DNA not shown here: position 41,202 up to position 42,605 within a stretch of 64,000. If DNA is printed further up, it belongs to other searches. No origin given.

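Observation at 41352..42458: Unassigned 368-aa methyltransferase-like protein as the third gene of the phnA-phnY operon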

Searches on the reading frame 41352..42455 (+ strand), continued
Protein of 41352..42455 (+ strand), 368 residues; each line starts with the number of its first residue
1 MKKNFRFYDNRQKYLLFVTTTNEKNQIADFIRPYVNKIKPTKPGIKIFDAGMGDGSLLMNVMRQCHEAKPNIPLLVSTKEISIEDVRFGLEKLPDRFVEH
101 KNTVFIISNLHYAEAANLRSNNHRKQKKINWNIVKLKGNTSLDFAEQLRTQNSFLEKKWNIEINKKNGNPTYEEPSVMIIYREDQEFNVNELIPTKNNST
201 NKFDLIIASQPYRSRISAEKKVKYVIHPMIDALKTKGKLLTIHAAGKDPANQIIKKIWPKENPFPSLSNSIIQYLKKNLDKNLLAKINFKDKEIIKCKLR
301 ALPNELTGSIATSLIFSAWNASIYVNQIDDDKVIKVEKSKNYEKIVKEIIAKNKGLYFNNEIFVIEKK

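Call 55: fold_search(model_id=the predicted structure, library=pdb)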
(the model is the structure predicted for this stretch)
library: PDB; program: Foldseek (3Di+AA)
matches with E <= 10: 1542; with E <= 0.001: 170
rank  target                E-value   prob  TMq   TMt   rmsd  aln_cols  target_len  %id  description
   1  1jqd_A                5.4e-11  1.00  0.48  0.60   9.2       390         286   13  Crystal Structure Analysis of Human Histamine Methyltransferase (Thr105 Polymorphic Variant) Complexed with AdoHcy and (released 2002-08-06)
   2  2aow_A                7.8e-11  1.00  0.48  0.60   7.9       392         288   13  Histamine Methyltransferase (Natural Variant I105) Complexed with the Acetylcholinesterase Inhibitor and Altzheimer's  (released 2005-09-13)
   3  2aou_B                8.3e-11  1.00  0.50  0.61   8.3       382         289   12  Histamine Methyltransferase Complexed with the Antimalarial Drug Amodiaquine (released 2005-09-13)
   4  1jqe_A                1.0e-10  1.00  0.49  0.62   8.6       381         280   13  Crystal Structure Analysis of Human Histamine Methyltransferase (Ile105 Polymorphic Variant) Complexed with AdoHcy and (released 2002-08-06)
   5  1jqd_B                2.6e-10  1.00  0.48  0.59   8.1       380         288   14  Crystal Structure Analysis of Human Histamine Methyltransferase (Thr105 Polymorphic Variant) Complexed with AdoHcy and (released 2002-08-06)
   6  7qos_B                1.1e-07  1.00  0.39  0.41   8.1       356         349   11  Cyclopropane fatty acid synthase from Aquifex aeolicous with bound ligands (released 2022-02-02)
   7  3mgg_B                1.3e-07  1.00  0.43  0.58   7.3       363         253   13  Crystal Structure of Methyl Transferase from Methanosarcina mazei (released 2010-04-21)
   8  7qos_A                1.5e-07  1.00  0.39  0.40   8.1       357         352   11  Cyclopropane fatty acid synthase from Aquifex aeolicous with bound ligands (released 2022-02-02)
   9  9e72_A                4.8e-07  1.00  0.40  0.56   7.5       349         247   13  HvrF methyltransferase with SAH and pantaphos (released 2026-03-18)
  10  5jgl_B                7.4e-07  1.00  0.39  0.50   8.4       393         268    9  Crystal structure of GtmA in complex with S-Adenosylmethionine (released 2017-03-01)
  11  5egp_A                1.0e-06  1.00  0.47  0.58   5.9       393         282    9  Crystal structure of the S-methyltransferase TmtA (released 2016-02-03)
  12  3mgg_A                1.1e-06  1.00  0.42  0.59   7.0       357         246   13  Crystal Structure of Methyl Transferase from Methanosarcina mazei (released 2010-04-21)
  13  5jgl_A                1.2e-06  1.00  0.37  0.47   8.4       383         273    9  Crystal structure of GtmA in complex with S-Adenosylmethionine (released 2017-03-01)
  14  2yqz_A                1.3e-06  1.00  0.42  0.54   6.7       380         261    9  Crystal Structure of Hypothetical Methyltransferase TTHA0223 from Thermus thermophilus HB8 complexed with S-adenosylme (released 2007-10-02)
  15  9e72_B                1.4e-06  1.00  0.39  0.53   7.5       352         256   12  HvrF methyltransferase with SAH and pantaphos (released 2026-03-18)
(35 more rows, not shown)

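Call 58: search_solved_structures(query=A4, max_evalue=10, show_alignments=4)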
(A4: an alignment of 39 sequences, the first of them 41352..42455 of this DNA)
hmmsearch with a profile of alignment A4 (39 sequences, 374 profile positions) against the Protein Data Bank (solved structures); distinct sequences matched with E-value up to 10: 1.
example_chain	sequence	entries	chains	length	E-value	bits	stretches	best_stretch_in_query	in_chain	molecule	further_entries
6z2i_A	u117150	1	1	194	0.02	17.3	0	234-271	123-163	de novo designed TIM barrel DeNovoTIM6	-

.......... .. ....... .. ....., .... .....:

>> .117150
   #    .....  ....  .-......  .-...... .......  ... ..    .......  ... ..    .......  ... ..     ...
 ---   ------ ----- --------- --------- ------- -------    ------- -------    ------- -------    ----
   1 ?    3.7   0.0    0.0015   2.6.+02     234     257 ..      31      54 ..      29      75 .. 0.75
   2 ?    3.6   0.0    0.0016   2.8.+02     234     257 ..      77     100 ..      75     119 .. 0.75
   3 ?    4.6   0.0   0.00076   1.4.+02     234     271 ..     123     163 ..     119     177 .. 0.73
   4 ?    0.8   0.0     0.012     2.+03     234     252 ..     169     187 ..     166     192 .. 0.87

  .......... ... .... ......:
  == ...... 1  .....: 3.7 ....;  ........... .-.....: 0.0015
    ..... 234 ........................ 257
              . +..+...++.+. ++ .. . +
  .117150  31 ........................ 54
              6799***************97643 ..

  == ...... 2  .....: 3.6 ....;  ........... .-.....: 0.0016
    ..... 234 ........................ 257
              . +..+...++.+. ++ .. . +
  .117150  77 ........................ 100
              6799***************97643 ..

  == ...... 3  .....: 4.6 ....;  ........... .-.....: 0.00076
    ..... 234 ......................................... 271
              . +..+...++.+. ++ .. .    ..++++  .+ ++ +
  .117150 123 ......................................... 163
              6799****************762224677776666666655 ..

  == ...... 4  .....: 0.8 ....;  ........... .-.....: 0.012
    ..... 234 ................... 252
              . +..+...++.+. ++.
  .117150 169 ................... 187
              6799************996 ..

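Call 59: search_protein_families(library=pfam, alignment_id=A4, max_evalue=1)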
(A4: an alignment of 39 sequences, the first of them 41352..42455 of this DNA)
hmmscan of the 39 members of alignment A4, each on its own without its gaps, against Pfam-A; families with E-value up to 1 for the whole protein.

A. member 1, window:41352-42455:+ (368 aa): 3 families
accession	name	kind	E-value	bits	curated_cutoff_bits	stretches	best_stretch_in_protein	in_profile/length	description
PF02637.23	GatB_Yqey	-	0.018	15.3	27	1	260-354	9-106/148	GatB domain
PF01609.27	DDE_Tnp_1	-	0.095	12.9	23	1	8-74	42-106/200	Transposase DDE domain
PF01170.24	UPF0020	-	0.18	11.9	22.3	1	198-245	117-168/197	RMKL-like, methyltransferase domain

B. families by the number of members that match (of 39 scanned): 17 families
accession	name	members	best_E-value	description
PF01609.27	DDE_Tnp_1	11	0.013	Transposase DDE domain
PF01170.24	UPF0020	5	0.027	RMKL-like, methyltransferase domain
PF13847.12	Methyltransf_31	4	2.1e-05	Methyltransferase domain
PF13489.12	Methyltransf_23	3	0.042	Methyltransferase domain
PF02636.23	Methyltransf_28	3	0.053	Putative S-adenosyl-L-methionine-dependent methyltransferase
PF05175.20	MTS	2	0.025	Methyltransferase small domain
PF08242.18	Methyltransf_12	2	0.16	Methyltransferase domain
PF14128.11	DUF4295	2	0.81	Domain of unknown function (DUF4295)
PF02637.23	GatB_Yqey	1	0.018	GatB domain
PF17958.7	EF-hand_13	1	0.025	EF-hand domain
PF23525.1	Methyltransf_36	1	0.033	AprA MT2-like domain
PF14046.11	NR_Repeat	1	0.075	Nuclear receptor repeat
PF21729.3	IRX15_IRX15L_GXM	1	0.096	IRX15/IRX15L/GXM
PF12362.13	DUF3646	1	0.1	DNA polymerase III gamma and tau subunits C terminal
PF02329.21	HDC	1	0.13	Histidine carboxylase PI chain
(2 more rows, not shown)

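Call 68: search_protein_families(library=pfam, proteins=[L147:14913-15788:+, L147:15852-17141:+, L147:5997-6701:+, L169:3011-4420:-, L169:9254-10096:+, L118:12385-13785:-, L118:5789-7600:-, L118:4692-5774:-, L133:13970-15214:-, L133:15359-16585:-], max_evalue=0.001)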
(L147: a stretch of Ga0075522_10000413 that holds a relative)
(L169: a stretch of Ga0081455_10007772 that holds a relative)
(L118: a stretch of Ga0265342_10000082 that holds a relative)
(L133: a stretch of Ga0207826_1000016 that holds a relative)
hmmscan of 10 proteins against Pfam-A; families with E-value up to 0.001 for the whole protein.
L147:14913-15788:+ (292 aa): 3 families
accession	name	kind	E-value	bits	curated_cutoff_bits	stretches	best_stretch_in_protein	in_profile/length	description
PF01575.25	MaoC_dehydratas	-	2.4e-25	89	27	1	166-264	6-105/123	MaoC like domain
PF22622.2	MFE-2_hydrat-2_N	-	2.2e-18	66.7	27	1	19-145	2-129/130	MFE-2 hydratase 2 N-terminal domain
PF13452.11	FAS1_DH_region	-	1.6e-11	44.9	22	1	56-130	51-125/132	FAS1-like, dehydratase domain region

L147:15852-17141:+ (430 aa): 1 family
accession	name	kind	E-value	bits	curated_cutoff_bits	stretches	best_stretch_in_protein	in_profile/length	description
PF02515.22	CoA_transf_3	-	9e-12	45.2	23.3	1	375-429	1-56/366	CoA-transferase family III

L147:5997-6701:+ (235 aa): 3 families
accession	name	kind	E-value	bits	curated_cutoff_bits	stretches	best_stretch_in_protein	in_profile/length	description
PF00775.27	Dioxygenase_C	-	8.6e-51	172.4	27.3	1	44-224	2-182/182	Dioxygenase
PF12391.13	PCDO_beta_N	-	1.4e-09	37.9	24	1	12-39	7-34/34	Protocatechuate 3,4-dioxygenase beta subunit N terminal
PF13620.12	CarboxypepD_reg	-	0.0003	21.5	32.3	0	75-142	2-50/82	Carboxypeptidase regulatory-like domain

L169:3011-4420:- (470 aa): 1 family
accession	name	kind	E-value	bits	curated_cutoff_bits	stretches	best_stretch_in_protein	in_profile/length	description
PF01571.26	GCV_T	-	1.7e-39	136.1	25.6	1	37-257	23-235/255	Aminomethyltransferase folate-binding domain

L169:9254-10096:+ (281 aa): 2 families
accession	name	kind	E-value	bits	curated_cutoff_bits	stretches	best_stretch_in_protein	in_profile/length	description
PF02771.21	Acyl-CoA_dh_N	-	2.6e-22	79.8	22.9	1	86-195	2-113/113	Acyl-CoA dehydrogenase, N-terminal domain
PF02770.24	Acyl-CoA_dh_M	-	1.5e-18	67.2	33.3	1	200-276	1-72/97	Acyl-CoA dehydrogenase, middle domain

L118:12385-13785:- (467 aa): 1 family
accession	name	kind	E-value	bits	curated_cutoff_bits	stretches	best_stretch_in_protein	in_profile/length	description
PF01571.26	GCV_T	-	6.8e-40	137.4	25.6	1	35-255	23-235/255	Aminomethyltransferase folate-binding domain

L118:5789-7600:- (604 aa): 0 families

L118:4692-5774:- (361 aa): 0 families

L133:13970-15214:- (415 aa): 1 family
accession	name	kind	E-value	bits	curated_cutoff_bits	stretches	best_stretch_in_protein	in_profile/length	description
PF04551.19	GcpE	-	3.6e-112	375.2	32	1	12-398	1-341/343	GcpE protein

L133:15359-16585:- (409 aa): 1 family
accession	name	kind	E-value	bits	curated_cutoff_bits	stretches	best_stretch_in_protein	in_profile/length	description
PF00005.33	ABC_tran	-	1.1e-32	113.9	25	1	170-312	2-136/137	ABC transporter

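Call 71: find_encoding_contigs(protein=P0160, flank=7000, max_places=2)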
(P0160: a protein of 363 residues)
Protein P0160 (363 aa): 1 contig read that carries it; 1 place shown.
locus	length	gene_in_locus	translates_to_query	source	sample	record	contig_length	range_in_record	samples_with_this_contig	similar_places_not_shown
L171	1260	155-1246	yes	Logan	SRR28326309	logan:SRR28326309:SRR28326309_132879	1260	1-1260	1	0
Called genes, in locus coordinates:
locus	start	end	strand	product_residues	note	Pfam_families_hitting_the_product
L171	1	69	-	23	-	?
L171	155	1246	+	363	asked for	-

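Call 72: find_encoding_contigs(protein=P0211, flank=7000, max_places=2)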
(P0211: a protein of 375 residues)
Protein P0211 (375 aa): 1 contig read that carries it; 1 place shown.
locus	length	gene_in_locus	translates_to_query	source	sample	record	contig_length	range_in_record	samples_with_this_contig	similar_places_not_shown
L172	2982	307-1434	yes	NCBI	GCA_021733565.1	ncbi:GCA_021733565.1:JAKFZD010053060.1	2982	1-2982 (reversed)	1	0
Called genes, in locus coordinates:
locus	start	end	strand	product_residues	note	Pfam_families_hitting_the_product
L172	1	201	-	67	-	?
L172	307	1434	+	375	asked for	-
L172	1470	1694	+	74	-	-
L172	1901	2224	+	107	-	-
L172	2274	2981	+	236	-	?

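Call 73: find_encoding_contigs(protein=P0247, flank=7000, max_places=2)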
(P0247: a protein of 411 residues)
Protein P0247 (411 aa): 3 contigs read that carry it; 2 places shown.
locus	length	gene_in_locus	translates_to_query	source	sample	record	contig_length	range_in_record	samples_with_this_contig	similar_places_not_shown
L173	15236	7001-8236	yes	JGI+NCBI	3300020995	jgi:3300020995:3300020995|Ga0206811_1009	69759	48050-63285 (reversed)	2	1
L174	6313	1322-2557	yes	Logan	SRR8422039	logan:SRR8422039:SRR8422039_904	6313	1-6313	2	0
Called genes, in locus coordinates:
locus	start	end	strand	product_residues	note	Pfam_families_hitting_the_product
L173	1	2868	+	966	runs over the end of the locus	PF02463:SMC_N (faint), PF13191:AAA_16 (faint), PF13555:AAA_29 (faint), PF20703:nSTAND1 (faint), PF17760:UvrA_inter, PF00684:DnaJ_CXXCXGXG (faint), PF17755:UvrA_DNA-bind, PF00005:ABC_tran (weak)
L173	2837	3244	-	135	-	-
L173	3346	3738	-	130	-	-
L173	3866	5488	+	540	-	-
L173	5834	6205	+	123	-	-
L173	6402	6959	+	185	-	-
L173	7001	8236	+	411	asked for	-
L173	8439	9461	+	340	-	PF02219:MTHFR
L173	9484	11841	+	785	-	PF08267:Meth_synt_1, PF01717:Meth_synt_2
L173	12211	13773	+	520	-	PF13454:NAD_binding_9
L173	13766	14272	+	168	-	PF13185:GAF_2, PF01590:GAF (weak)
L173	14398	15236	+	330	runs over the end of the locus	PF04204:HTS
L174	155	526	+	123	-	-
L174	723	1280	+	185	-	-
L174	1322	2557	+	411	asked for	-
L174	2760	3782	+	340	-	PF02219:MTHFR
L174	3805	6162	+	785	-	PF08267:Meth_synt_1, PF01717:Meth_synt_2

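Call 78: find_encoding_contigs(protein=P0158, flank=7000, max_places=2)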
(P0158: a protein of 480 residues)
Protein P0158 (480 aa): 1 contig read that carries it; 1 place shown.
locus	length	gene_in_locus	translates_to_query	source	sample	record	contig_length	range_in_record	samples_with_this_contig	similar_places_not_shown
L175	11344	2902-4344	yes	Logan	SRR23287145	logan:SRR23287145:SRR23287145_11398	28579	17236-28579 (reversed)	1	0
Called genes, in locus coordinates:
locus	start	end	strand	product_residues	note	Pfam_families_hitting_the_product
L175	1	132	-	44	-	?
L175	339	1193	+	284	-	PF12833:HTH_18, PF00165:HTH_AraC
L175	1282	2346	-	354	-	PF00355:Rieske, PF19112:VanA_C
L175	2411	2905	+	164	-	PF14588:YjgF_endoribonc, PF01042:Ribonuc_L-PSP (weak)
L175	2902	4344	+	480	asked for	-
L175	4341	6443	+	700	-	PF02629:CoA_binding, PF13380:CoA_binding_2, PF13607:Succ_CoA_lig, PF13549:ATP-grasp_5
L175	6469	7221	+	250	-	PF00106:adh_short, PF08659:KR, PF13561:adh_short_C2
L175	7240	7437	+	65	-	PF01361:Tautomerase, PF14552:Tautomerase_2 (weak)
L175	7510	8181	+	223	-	PF00857:Isochorismatase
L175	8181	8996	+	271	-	PF00378:ECH_1, PF16113:ECH_2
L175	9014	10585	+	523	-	PF00890:FAD_binding_2 (faint), PF01266:DAO (weak), PF01593:Amino_oxidase, PF07992:Pyr_redox_2 (faint), PF13450:NAD_binding_8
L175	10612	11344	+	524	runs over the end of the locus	PF00890:FAD_binding_2 (faint), PF01266:DAO (weak), PF01593:Amino_oxidase, PF01946:Thi4 (weak), PF07992:Pyr_redox_2 (faint), PF12831:FAD_oxidored (weak), PF13450:NAD_binding_8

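Call 79: find_encoding_contigs(protein=P0198, flank=7000, max_places=2)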
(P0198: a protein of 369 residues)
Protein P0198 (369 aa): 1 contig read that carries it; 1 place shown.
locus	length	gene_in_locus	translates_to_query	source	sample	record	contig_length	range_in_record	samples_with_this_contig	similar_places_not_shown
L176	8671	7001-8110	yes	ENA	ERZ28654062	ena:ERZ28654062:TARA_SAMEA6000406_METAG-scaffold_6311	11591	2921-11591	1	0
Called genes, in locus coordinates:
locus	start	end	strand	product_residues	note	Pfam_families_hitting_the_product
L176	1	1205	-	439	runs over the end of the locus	PF00174:Oxidored_molyb, PF03404:Mo-co_dimer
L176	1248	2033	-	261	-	PF00106:adh_short, PF08659:KR, PF13561:adh_short_C2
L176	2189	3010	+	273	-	PF01170:UPF0020 (faint), PF01555:N6_N4_Mtase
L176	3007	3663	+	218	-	-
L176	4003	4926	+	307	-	PF00701:DHDPS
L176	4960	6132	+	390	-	PF06804:BamC_C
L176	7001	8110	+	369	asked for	-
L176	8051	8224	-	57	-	-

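Call 80: find_encoding_contigs(protein=P0237, flank=7000, max_places=2)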
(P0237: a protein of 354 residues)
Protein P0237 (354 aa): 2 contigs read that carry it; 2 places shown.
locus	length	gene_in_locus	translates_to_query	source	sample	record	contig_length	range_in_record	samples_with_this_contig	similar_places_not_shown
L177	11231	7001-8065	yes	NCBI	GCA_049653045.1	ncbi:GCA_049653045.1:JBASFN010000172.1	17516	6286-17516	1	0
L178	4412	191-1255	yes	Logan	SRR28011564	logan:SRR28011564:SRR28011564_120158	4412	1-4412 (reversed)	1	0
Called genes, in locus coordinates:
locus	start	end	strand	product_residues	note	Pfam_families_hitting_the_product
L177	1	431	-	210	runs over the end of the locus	PF01168:Ala_racemase_N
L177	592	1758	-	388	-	PF13609:Porin_4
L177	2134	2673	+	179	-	PF12100:DUF3576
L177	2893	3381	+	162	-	-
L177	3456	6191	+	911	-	PF00133:tRNA-synt_1, PF01406:tRNA-synt_1e (faint), PF09334:tRNA-synt_1g, PF13603:tRNA-synt_1_2, PF00133:tRNA-synt_1, PF09334:tRNA-synt_1g (weak), PF08264:Anticodon_1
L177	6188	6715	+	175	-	PF04390:LptE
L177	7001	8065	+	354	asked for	-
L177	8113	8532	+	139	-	-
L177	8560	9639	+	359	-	PF04204:HTS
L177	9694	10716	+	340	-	PF21694:DNA_pol3_delta_C (weak)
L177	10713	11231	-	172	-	?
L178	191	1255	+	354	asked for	-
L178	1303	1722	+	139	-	-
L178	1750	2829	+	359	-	PF04204:HTS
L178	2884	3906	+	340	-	PF21694:DNA_pol3_delta_C (weak)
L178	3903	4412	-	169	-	?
